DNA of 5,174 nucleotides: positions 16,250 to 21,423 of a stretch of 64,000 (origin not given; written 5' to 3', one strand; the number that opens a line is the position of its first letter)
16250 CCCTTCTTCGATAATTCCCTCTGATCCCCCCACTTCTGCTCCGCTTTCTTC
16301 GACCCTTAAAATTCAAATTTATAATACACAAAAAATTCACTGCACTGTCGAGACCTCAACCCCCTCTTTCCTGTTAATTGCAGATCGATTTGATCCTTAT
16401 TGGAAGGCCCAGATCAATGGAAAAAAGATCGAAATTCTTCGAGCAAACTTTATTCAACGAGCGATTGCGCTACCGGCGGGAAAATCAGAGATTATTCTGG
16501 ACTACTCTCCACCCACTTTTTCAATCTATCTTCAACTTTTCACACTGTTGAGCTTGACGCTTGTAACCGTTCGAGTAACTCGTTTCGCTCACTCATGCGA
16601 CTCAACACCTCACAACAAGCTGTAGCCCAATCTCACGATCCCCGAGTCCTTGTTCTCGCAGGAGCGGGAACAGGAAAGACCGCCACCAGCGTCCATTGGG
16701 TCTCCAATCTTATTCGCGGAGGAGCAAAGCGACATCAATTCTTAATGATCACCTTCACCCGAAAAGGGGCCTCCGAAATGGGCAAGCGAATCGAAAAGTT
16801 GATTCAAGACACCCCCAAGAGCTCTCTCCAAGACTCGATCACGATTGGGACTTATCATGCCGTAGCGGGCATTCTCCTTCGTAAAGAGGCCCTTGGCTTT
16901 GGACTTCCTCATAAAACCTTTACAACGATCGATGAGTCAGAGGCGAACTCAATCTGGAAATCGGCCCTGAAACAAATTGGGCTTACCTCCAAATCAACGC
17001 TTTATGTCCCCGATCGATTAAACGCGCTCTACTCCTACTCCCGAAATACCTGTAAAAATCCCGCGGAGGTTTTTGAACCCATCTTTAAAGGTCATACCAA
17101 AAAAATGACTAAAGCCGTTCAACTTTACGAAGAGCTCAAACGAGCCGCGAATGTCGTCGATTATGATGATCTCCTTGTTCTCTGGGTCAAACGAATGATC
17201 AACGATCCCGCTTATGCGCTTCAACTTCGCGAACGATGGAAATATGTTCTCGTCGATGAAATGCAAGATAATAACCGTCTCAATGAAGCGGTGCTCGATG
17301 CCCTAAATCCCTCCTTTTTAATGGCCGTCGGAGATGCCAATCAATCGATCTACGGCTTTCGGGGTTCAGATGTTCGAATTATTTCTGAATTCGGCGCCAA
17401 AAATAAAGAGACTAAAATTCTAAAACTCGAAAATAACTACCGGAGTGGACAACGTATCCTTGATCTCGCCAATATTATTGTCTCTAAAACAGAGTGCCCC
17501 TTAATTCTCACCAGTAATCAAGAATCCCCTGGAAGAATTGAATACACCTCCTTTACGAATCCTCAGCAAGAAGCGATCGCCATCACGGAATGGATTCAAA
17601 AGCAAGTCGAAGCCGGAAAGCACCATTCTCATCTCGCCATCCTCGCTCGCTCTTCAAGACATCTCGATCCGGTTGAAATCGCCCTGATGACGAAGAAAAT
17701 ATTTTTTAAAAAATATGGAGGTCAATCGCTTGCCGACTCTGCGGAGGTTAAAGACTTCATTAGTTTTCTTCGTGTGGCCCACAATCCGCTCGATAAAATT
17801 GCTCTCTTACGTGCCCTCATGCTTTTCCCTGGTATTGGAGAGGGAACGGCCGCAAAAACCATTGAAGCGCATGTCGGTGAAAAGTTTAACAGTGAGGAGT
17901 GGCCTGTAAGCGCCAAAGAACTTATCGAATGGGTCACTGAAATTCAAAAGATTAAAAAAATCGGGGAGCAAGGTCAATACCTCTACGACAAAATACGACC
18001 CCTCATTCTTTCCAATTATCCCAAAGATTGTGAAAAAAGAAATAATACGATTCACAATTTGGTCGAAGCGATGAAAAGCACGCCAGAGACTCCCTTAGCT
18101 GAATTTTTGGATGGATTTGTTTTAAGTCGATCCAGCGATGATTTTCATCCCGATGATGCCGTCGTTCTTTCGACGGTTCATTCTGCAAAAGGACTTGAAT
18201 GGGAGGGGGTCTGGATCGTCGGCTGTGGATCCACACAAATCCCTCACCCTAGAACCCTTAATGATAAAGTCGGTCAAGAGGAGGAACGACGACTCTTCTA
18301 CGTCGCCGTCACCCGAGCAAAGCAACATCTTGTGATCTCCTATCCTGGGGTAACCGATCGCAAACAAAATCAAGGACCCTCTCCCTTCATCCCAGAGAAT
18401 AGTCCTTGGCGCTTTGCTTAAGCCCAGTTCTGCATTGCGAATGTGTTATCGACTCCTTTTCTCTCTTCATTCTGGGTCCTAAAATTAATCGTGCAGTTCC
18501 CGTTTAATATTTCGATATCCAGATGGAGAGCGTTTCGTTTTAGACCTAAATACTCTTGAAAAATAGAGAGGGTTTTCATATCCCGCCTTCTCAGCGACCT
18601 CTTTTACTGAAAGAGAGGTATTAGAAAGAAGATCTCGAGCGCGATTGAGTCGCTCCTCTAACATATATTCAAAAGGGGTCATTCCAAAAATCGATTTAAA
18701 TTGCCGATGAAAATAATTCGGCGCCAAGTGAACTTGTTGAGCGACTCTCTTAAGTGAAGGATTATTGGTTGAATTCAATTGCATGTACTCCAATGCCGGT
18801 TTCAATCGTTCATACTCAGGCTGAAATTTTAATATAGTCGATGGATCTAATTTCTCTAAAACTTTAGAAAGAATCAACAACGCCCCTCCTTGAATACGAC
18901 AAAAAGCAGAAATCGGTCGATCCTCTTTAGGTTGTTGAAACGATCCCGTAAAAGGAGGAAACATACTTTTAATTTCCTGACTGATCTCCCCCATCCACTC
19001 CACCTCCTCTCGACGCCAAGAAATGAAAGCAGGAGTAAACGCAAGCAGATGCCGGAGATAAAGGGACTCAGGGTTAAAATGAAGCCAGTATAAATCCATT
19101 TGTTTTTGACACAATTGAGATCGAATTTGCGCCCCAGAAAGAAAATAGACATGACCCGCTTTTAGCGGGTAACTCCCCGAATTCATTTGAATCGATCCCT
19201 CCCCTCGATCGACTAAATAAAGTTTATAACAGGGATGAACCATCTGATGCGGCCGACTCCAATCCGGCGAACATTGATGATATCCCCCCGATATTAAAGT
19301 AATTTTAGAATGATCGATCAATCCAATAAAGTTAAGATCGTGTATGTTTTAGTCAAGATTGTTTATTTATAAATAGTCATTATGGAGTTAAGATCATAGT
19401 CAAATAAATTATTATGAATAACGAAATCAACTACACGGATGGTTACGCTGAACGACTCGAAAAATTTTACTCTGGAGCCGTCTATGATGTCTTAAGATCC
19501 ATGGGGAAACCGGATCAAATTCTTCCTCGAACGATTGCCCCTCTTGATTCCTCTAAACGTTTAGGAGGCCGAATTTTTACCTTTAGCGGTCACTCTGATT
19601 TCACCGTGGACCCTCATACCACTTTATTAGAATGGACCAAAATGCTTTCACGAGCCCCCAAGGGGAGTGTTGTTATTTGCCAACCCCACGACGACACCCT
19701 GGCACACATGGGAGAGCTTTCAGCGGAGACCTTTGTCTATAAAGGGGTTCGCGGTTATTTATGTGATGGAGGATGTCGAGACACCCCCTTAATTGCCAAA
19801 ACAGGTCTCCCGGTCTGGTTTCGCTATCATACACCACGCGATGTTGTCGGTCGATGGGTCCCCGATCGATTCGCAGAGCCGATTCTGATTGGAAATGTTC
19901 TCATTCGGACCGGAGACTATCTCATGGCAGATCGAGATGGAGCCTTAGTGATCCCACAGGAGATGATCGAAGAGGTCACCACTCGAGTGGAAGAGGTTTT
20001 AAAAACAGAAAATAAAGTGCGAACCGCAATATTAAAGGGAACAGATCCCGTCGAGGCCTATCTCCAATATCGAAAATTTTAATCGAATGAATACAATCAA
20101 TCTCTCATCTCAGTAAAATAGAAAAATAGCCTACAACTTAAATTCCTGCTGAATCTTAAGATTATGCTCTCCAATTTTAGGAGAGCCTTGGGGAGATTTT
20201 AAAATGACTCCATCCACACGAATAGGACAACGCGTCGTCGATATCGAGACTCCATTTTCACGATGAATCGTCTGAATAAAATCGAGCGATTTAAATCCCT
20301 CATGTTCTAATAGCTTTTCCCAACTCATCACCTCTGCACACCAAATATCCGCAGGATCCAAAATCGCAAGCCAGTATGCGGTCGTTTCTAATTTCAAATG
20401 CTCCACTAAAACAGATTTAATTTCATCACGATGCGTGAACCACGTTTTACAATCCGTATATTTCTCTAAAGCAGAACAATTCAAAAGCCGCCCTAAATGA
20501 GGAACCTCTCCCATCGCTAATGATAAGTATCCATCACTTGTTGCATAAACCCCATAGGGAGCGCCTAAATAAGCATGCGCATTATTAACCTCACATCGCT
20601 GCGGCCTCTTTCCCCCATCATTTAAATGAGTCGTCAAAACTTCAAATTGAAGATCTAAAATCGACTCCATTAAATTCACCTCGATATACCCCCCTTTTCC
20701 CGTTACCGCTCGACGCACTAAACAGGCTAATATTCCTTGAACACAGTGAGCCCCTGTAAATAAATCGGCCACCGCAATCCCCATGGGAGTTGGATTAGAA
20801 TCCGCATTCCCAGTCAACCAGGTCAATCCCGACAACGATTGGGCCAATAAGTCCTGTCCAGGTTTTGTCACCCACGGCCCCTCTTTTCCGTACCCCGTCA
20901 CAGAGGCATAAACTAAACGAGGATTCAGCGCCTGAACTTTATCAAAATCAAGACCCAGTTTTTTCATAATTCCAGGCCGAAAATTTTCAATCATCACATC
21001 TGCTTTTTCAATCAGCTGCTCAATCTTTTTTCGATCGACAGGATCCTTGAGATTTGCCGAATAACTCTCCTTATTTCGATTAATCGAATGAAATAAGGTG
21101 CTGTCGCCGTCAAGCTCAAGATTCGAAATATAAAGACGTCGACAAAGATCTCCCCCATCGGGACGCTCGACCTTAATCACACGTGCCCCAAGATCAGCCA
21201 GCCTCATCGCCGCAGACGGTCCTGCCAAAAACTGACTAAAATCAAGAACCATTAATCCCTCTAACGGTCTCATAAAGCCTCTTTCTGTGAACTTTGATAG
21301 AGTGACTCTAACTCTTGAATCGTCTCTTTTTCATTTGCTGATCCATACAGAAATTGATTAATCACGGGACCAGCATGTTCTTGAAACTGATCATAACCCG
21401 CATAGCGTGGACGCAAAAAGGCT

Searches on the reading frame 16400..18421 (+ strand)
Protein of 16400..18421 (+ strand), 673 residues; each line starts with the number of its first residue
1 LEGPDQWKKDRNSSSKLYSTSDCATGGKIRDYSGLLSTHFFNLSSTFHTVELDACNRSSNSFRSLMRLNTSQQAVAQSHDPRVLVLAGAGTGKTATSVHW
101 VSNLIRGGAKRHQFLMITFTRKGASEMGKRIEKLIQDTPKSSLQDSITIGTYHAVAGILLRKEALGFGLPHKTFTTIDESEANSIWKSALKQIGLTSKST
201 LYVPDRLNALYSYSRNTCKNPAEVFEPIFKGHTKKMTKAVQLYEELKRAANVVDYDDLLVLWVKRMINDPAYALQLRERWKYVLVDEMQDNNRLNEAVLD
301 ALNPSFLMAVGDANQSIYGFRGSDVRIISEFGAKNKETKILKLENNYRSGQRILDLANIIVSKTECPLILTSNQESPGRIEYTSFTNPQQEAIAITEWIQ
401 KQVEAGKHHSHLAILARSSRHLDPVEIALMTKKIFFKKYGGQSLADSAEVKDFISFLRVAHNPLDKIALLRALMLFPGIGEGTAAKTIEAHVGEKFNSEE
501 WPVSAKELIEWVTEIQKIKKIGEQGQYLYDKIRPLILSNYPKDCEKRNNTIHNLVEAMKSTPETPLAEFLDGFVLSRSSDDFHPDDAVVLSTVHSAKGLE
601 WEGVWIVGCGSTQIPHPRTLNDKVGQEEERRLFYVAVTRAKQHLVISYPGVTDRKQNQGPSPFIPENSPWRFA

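Call 76: search_protein_families(library=pfam, max_evalue=0.00001, proteins=[window:16400-18421:+])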
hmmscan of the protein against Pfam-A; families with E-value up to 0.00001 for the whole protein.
window:16400-18421:+ (673 aa): 5 families
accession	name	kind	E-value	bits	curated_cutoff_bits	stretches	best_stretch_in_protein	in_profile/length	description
PF00580.27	UvrD-helicase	-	1.4e-51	176.2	23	1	68-332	1-267/271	UvrD/REP helicase N-terminal domain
PF13361.12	UvrD_C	-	6.4e-47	161.1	25.6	1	342-648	2-347/350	UvrD-like helicase C-terminal domain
PF13245.12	AAA_19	-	1.4e-17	64.6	25.1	1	72-321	2-134/134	AAA domain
PF13538.12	UvrD_C_2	-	6.1e-11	42.5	27.4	1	588-646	2-51/52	UvrD-like helicase C-terminal domain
PF01443.25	Viral_helicase1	-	9.6e-07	29.3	21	0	585-646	174-226/228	Viral superfamily 1 RNA helicase core domain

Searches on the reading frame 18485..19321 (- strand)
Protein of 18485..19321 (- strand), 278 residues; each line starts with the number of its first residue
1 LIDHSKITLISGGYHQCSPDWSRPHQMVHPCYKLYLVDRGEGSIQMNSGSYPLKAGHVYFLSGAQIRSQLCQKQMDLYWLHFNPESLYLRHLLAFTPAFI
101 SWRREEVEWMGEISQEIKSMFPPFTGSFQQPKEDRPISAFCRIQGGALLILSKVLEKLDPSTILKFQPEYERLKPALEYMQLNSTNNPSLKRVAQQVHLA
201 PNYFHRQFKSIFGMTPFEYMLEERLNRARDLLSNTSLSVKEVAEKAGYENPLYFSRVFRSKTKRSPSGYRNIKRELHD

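Call 76: search_protein_families(library=pfam, max_evalue=0.00001, proteins=[window:18485-19321:-])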
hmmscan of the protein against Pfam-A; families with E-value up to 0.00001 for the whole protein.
window:18485-19321:- (278 aa): 2 families
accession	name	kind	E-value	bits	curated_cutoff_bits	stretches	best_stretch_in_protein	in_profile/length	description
PF12833.13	HTH_18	-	8.4e-23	80.9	33.6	1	194-271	2-79/80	Helix-turn-helix domain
PF00165.29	HTH_AraC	-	1.4e-19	70.2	26.6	2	234-271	6-42/42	Bacterial regulatory helix-turn-helix proteins, AraC family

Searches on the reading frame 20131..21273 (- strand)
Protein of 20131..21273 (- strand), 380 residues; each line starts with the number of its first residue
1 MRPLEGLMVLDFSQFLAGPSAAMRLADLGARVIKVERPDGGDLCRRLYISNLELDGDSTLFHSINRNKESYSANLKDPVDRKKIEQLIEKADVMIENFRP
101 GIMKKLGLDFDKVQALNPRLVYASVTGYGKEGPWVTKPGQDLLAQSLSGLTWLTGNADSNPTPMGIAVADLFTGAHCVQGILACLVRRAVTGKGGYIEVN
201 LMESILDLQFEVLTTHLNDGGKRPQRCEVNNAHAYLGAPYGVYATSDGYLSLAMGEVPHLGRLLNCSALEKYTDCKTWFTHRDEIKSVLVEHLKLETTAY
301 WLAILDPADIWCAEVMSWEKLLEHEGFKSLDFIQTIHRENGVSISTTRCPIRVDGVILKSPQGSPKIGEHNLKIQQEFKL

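Call 76: search_protein_families(library=pfam, max_evalue=0.00001, proteins=[window:20131-21273:-])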
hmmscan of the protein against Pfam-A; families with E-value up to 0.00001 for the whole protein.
window:20131-21273:- (380 aa): 1 family
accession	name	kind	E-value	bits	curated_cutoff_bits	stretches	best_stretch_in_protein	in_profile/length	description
PF02515.22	CoA_transf_3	-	3.2e-98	329.7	23.3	1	4-371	1-366/366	CoA-transferase family III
